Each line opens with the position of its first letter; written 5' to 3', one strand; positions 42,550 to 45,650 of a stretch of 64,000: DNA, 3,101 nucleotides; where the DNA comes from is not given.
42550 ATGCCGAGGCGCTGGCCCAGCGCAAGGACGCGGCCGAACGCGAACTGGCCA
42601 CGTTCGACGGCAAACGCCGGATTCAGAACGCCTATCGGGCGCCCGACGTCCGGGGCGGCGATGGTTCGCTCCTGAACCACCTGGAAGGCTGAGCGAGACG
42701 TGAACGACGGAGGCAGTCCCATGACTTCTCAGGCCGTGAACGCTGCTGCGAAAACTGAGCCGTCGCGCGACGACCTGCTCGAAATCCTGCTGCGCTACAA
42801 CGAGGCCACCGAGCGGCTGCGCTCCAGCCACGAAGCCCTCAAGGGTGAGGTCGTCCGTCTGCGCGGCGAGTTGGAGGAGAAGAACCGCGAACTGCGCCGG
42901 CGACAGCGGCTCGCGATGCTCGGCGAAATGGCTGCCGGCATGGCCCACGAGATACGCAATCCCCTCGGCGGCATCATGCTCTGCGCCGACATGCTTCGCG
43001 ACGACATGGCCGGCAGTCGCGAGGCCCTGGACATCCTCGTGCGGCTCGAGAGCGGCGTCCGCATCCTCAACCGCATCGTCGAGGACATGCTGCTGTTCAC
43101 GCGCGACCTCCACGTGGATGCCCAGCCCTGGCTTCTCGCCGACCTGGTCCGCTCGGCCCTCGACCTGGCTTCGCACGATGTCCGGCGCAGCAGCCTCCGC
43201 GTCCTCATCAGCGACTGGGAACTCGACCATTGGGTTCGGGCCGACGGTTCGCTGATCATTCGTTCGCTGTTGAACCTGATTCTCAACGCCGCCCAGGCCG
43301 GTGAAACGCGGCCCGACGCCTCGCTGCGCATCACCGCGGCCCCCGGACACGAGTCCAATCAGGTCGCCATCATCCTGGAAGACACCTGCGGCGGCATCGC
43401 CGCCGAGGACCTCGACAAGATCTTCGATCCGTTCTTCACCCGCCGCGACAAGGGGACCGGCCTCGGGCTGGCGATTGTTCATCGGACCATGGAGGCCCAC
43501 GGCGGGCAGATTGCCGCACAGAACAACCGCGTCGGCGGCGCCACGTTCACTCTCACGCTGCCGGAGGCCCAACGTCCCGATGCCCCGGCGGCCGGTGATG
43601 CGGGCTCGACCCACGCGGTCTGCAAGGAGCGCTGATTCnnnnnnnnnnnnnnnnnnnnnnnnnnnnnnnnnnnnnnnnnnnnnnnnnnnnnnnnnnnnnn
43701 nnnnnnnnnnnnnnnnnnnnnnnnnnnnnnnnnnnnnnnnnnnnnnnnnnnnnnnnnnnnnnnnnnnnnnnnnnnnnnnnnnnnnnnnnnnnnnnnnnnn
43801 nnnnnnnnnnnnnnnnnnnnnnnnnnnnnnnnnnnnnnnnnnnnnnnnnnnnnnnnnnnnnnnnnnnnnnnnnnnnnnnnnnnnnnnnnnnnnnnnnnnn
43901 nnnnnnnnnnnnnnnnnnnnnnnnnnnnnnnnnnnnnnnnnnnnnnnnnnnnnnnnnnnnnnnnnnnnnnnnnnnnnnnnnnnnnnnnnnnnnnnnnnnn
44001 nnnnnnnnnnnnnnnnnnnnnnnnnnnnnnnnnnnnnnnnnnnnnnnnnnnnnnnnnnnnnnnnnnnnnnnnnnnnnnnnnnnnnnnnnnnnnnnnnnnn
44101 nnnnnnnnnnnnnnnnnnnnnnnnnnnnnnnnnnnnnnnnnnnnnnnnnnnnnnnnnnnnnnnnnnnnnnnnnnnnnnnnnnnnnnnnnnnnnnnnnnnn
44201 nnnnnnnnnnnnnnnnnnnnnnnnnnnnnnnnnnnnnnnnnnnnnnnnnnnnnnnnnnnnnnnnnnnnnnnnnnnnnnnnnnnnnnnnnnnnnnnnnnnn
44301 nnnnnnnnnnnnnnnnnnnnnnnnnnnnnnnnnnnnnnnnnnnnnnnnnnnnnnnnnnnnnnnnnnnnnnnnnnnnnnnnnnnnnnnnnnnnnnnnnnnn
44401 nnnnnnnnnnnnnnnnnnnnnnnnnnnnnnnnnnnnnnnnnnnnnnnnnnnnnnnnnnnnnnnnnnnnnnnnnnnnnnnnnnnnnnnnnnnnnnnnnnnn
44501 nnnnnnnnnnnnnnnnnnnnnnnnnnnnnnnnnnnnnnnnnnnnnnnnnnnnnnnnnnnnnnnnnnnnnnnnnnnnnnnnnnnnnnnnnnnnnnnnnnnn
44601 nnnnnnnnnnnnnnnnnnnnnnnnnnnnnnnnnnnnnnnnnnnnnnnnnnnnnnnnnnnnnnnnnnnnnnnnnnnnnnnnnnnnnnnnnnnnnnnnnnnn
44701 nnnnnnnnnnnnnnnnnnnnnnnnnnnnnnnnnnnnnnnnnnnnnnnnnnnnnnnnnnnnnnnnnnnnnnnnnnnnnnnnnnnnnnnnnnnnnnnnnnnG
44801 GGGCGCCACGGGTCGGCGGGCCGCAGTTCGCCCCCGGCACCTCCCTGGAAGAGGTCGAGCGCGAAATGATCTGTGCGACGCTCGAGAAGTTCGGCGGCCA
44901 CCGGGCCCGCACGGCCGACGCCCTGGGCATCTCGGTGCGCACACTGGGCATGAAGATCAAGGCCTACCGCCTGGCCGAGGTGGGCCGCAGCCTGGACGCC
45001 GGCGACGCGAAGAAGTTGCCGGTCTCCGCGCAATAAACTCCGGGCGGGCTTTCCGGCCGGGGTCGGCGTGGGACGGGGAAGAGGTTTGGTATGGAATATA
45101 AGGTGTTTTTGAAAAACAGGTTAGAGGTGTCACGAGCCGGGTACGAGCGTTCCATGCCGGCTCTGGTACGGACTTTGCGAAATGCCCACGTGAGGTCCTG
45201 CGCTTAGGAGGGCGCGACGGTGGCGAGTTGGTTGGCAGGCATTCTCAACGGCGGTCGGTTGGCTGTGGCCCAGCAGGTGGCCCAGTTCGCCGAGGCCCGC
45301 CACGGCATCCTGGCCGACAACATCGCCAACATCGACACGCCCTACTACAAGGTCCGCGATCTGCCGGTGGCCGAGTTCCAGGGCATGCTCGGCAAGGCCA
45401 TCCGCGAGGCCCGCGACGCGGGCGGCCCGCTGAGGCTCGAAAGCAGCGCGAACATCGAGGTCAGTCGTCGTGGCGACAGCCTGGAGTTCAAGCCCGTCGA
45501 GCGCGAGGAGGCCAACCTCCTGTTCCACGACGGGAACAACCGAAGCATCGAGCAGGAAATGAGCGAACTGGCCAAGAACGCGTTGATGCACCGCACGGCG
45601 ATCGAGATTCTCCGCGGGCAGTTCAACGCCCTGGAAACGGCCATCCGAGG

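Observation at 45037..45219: Sigma-54 promoter architecture immediately downstream of the sigma-54 activator and upstream of flgB, with an AT-rich palindrome as candidate enhancer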

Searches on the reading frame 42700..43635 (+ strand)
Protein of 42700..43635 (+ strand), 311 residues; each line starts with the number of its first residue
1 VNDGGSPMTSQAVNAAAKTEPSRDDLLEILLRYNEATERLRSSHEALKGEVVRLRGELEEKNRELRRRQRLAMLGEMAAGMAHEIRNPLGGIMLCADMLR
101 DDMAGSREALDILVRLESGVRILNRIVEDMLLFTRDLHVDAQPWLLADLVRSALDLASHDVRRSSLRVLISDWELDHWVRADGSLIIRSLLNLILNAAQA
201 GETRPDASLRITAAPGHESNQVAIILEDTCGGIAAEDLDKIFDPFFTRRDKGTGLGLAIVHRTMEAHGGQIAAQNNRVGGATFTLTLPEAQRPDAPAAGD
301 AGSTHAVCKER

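Call 5: search_protein_families(library=pfam, proteins=[window:42700-43635:+])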
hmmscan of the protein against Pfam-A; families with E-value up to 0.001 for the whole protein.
window:42700-43635:+ (311 aa): 2 families
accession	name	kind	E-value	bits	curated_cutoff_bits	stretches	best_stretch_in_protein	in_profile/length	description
PF02518.31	HATPase_c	-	3.8e-21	76.1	26.4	1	184-290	4-110/111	Histidine kinase-, DNA gyrase B-, and HSP90-like ATPase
PF00512.31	HisKA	-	4.7e-13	49.4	26.9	1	74-135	2-62/66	His Kinase A (phospho-acceptor) domain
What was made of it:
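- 42700..43635 (+): Soluble histidine kinase: coiled-coil N-terminus, HisKA with H-box HEIRNPL, then HATPase_c. Pfam domains (call 5).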

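Call 38: search_protein_families(library=ncbifam, proteins=[window:42700-43635:+], max_evalue=1e-10)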
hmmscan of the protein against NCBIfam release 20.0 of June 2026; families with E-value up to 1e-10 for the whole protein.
window:42700-43635:+ (311 aa): 60 families (the best 25 are shown)
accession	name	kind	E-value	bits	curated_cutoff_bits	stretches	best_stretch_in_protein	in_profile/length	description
NF008468.0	PRK11360.1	equivalog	4.7e-56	190.4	646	1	36-291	356-610/616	two-component system sensor histidine kinase AtoS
NF007688.0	PRK10364.1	equivalog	1e-49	169.5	479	1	60-291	226-453/460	two-component system sensor histidine kinase ZraS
NF010411.0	PRK13837.1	equivalog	7.3e-36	123.5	647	1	50-297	426-683/828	two-component system VirA-like sensor kinase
NF052574.1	HisKinEspCMyxo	equivalog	2.9e-34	118.4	1200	1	68-295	411-643/785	serine histidine kinase EspC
NF038348.1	T2SS_HK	subfamily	1.5e-27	96.3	450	1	117-288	406-572/574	histidine kinase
NF041777.1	sens_FixL_Rhizob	equivalog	2.8e-27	95.5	850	1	55-291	243-483/485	sensor protein FixL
NF040750.1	tetrathio_HK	equivalog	1.9e-26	92.7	750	1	54-277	318-542/555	tetrathionate respiration histidine kinase TtrS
NF053867.1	SprKinKinDBac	equivalog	6.9e-26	90.7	775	1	61-291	273-499/500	sporulation kinase KinD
NF047497.1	HK_LIC_12097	equivalog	9.2e-26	90.4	500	1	58-288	134-365/367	LIC_12097 family sensor histidine kinase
NF052573.1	HisKinEspAMyxo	equivalog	1.3e-25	89.6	1400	1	63-291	373-613/755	serine histidine kinase EspA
TIGR02956.1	TMAO_torS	equivalog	1.8e-25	89.3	676.5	1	79-291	469-684/967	TMAO reductase system sensor histidine kinase/response regulator TorS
NF049962.1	HisKinFlgSCampy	equivalog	1.5e-24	86.6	600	1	66-276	124-328/338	fla regulon two-component system sensor histidine kinase FlgS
NF008312.0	PRK11100.1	equivalog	1.8e-23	83.1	356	1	45-290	230-475/477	two-component system sensor histidine kinase CreC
NF041947.1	LuxQ_Vibrio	equivalog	8.7e-23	80.1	1200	1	76-291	474-698/843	quorum-sensing autoinducer 2 sensor kinase/phosphatase LuxQ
NF007793.0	PRK10490.1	equivalog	8.9e-23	80.2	1123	1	73-294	663-887/895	two-component system sensor histidine kinase KdpD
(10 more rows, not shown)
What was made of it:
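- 42700..43635 (+): The best NCBIfam hits are AtoS and ZraS; FlgS scores 87 bits, far below its cutoff (call 38).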

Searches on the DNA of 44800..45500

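Call 56: search_rna_families(source=window, start=44800, end=45500, threshold=evalue, max_evalue=1)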
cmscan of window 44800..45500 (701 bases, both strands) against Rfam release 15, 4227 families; matches with E-value up to 1: 2.
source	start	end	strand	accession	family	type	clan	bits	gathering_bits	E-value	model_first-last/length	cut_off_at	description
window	45202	45345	-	RF01875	MIAT_exon5_1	Gene; lncRNA;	-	21.8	100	0.57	1-146/146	no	Myocardial infarction associated transcript exon 5 conserved region 1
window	44891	44964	-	RF00449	IRES_HIF1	Cis-reg; IRES;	-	15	110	0.13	173-246/279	no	HIF-1 alpha IRES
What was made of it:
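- Tried and rejected: Only chance-level hits, far below the gathering scores (call 56).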
